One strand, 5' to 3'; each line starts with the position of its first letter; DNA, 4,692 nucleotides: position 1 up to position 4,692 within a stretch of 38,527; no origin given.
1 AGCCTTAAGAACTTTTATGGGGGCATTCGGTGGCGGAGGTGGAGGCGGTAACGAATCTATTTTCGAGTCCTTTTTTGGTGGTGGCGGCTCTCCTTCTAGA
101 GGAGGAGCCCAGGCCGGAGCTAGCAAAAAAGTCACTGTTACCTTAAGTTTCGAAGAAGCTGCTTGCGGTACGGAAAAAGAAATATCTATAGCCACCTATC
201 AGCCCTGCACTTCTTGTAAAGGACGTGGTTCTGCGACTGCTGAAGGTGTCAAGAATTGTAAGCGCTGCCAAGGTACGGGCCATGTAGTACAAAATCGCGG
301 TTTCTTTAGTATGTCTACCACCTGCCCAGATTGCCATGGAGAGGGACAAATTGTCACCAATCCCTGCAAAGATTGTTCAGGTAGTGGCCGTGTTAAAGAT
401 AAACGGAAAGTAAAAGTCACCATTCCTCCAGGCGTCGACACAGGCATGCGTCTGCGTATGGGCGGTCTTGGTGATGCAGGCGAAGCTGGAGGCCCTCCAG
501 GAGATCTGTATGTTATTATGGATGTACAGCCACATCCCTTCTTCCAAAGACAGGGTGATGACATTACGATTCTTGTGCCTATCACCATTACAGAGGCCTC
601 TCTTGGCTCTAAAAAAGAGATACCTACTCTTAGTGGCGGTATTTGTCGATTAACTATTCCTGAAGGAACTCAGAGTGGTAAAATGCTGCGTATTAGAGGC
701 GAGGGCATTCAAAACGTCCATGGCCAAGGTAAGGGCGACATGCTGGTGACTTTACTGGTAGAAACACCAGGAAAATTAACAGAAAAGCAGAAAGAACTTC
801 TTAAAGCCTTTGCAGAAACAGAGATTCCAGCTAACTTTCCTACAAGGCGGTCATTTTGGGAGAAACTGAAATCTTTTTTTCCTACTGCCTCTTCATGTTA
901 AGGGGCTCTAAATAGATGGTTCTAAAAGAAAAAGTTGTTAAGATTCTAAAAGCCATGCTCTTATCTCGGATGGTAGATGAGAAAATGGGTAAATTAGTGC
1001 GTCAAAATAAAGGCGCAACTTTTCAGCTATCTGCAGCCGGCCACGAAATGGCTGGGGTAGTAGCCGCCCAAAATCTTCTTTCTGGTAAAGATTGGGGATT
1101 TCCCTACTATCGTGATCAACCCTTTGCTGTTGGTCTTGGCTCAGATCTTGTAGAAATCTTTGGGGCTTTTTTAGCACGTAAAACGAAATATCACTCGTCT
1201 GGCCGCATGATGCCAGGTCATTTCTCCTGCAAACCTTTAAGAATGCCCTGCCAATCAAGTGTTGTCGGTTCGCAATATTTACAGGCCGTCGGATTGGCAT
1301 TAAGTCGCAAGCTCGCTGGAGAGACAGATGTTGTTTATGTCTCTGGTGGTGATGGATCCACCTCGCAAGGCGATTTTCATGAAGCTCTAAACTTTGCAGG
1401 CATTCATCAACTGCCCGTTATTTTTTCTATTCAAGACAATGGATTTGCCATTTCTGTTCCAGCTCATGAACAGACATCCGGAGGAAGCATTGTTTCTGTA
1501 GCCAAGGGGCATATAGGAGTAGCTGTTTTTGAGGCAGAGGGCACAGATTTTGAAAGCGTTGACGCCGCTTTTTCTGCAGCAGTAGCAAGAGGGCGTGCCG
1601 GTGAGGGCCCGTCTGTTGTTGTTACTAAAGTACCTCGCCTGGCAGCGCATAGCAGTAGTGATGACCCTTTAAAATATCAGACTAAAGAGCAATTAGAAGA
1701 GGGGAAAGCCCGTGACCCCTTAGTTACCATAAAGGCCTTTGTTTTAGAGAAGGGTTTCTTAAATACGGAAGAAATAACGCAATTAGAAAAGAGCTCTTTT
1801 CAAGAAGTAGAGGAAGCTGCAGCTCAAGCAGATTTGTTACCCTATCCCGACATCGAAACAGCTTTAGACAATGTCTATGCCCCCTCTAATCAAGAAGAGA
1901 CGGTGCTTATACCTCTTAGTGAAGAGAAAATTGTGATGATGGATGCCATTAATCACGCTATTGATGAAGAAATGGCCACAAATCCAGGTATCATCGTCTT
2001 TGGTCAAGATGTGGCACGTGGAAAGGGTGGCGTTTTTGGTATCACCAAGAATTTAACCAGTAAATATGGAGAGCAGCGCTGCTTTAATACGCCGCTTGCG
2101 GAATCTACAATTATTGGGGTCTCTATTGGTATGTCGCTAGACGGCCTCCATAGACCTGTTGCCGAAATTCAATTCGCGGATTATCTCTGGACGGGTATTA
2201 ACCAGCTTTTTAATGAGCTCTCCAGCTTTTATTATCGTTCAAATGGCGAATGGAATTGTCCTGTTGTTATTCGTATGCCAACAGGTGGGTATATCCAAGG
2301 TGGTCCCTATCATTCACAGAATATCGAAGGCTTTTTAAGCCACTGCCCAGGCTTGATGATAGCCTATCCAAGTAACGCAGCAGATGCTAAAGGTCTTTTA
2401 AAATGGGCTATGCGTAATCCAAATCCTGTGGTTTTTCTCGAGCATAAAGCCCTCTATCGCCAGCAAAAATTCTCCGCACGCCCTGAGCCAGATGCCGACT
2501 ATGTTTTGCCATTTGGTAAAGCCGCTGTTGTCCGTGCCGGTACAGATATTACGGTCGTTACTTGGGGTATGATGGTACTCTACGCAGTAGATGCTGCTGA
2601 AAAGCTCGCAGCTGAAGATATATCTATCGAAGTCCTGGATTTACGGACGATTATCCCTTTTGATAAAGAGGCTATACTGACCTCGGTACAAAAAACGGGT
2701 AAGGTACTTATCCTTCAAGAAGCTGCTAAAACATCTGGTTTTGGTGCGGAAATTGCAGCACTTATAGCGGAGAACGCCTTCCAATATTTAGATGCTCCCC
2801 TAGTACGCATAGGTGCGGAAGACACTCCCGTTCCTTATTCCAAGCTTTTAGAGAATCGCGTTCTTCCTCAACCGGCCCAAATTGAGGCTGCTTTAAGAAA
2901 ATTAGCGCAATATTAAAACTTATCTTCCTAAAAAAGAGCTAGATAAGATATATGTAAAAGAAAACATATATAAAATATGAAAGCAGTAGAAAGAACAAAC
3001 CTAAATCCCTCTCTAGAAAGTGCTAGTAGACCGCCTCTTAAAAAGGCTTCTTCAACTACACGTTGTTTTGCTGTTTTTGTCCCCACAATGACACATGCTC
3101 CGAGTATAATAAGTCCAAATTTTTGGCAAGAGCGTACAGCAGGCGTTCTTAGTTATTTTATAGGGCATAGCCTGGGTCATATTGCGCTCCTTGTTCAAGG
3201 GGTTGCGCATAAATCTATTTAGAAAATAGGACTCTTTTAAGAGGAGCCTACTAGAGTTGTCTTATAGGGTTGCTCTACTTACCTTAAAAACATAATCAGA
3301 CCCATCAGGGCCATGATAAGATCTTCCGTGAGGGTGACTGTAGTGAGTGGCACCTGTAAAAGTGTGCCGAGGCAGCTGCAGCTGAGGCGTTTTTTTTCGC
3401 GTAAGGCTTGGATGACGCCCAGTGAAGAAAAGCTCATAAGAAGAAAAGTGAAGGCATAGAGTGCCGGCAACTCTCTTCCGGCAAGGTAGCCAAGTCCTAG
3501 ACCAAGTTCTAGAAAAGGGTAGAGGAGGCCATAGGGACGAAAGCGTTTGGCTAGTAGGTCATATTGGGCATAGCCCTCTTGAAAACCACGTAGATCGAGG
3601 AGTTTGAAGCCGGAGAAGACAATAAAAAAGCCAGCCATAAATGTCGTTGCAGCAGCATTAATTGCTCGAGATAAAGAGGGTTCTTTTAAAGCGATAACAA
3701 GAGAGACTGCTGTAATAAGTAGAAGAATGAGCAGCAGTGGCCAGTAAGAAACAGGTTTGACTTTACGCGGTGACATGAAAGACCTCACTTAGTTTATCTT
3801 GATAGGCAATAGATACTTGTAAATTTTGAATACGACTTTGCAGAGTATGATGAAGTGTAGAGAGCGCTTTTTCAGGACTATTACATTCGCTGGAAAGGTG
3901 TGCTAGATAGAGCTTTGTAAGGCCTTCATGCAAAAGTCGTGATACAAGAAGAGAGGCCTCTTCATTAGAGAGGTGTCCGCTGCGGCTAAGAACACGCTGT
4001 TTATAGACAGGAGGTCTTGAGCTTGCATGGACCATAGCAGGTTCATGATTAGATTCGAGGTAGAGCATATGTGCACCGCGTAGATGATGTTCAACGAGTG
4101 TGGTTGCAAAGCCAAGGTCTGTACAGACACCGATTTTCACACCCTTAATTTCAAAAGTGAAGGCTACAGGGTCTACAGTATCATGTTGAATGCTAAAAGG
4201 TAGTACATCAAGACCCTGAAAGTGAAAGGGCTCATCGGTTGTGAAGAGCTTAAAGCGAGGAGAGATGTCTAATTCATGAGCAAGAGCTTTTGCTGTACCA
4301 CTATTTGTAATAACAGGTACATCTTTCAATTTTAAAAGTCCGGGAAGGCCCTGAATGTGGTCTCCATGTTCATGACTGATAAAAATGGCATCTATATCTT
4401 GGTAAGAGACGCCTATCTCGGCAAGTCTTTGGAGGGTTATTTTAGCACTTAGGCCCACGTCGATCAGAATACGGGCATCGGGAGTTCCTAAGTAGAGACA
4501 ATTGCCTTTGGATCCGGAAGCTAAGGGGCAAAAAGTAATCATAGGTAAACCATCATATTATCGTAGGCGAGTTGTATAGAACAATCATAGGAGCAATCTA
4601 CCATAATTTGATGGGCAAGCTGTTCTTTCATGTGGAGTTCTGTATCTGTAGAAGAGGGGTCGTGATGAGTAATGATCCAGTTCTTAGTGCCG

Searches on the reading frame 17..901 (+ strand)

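Call 85: search_protein_families(library=pfam, proteins=[window:17-901:+], max_evalue=0.0001)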
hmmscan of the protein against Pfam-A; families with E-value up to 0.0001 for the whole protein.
window:17-901:+ (294 aa): 2 families
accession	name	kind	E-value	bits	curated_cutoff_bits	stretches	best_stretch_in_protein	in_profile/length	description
PF01556.23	DnaJ_C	-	3.7e-47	160.6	26.6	1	39-251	3-152/152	DnaJ C terminal domain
PF00684.25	DnaJ_CXXCXGXG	-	1.7e-14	54.2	32.7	1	64-124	1-65/65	DnaJ central domain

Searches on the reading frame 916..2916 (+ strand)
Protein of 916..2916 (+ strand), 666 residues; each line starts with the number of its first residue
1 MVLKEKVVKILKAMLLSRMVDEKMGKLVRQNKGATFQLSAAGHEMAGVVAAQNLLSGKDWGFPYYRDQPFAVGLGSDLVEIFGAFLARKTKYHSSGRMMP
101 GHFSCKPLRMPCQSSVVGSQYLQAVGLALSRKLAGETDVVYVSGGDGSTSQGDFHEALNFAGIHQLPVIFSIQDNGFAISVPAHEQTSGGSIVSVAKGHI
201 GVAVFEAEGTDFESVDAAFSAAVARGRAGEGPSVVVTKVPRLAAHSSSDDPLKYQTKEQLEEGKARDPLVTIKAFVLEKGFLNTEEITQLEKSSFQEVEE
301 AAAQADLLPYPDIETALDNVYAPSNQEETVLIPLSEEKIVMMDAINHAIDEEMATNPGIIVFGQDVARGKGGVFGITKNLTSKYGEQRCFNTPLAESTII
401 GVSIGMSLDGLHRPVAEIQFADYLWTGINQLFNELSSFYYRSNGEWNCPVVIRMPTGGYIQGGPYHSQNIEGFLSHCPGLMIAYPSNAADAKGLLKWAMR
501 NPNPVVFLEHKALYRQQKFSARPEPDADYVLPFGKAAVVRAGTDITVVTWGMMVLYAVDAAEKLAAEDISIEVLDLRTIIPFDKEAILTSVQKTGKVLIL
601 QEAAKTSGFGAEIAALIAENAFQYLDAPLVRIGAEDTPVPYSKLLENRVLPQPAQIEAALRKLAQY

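Call 85: search_protein_families(library=pfam, proteins=[window:916-2916:+], max_evalue=0.0001)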
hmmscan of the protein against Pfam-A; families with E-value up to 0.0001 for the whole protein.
window:916-2916:+ (666 aa): 3 families
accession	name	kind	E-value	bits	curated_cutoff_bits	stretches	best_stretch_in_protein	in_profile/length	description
PF00676.26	E1_dh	-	5.5e-61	206.6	22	1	12-313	2-299/300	Dehydrogenase E1 component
PF02779.29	Transket_pyr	-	4e-40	137.8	27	1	338-515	2-173/174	Transketolase, pyrimidine binding domain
PF02780.25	Transketolase_C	-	9.3e-40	135.8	25.9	1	534-656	1-124/124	Transketolase, C-terminal domain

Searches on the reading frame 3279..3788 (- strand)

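Call 86: search_protein_families(library=pfam, proteins=[window:3279-3788:-], max_evalue=0.0001)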
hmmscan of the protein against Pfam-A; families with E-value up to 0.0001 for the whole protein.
window:3279-3788:- (169 aa): 1 family
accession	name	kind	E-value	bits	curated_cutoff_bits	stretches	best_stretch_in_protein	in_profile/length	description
PF07291.16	MauE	-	7.1e-16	59.1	27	1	43-168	4-127/128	Methylamine utilisation protein MauE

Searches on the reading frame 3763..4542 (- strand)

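Call 85: search_protein_families(library=pfam, proteins=[window:3763-4542:-], max_evalue=0.0001)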
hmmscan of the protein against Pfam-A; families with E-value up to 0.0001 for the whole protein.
window:3763-4542:- (259 aa): 2 families
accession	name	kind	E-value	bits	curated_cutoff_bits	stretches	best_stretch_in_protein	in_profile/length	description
PF12706.13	Lactamase_B_2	-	7.4e-18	65.3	27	1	24-203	2-190/200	Beta-lactamase superfamily domain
PF00753.33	Lactamase_B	-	6.9e-16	59.2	22.7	1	12-154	5-161/196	Metallo-beta-lactamase superfamily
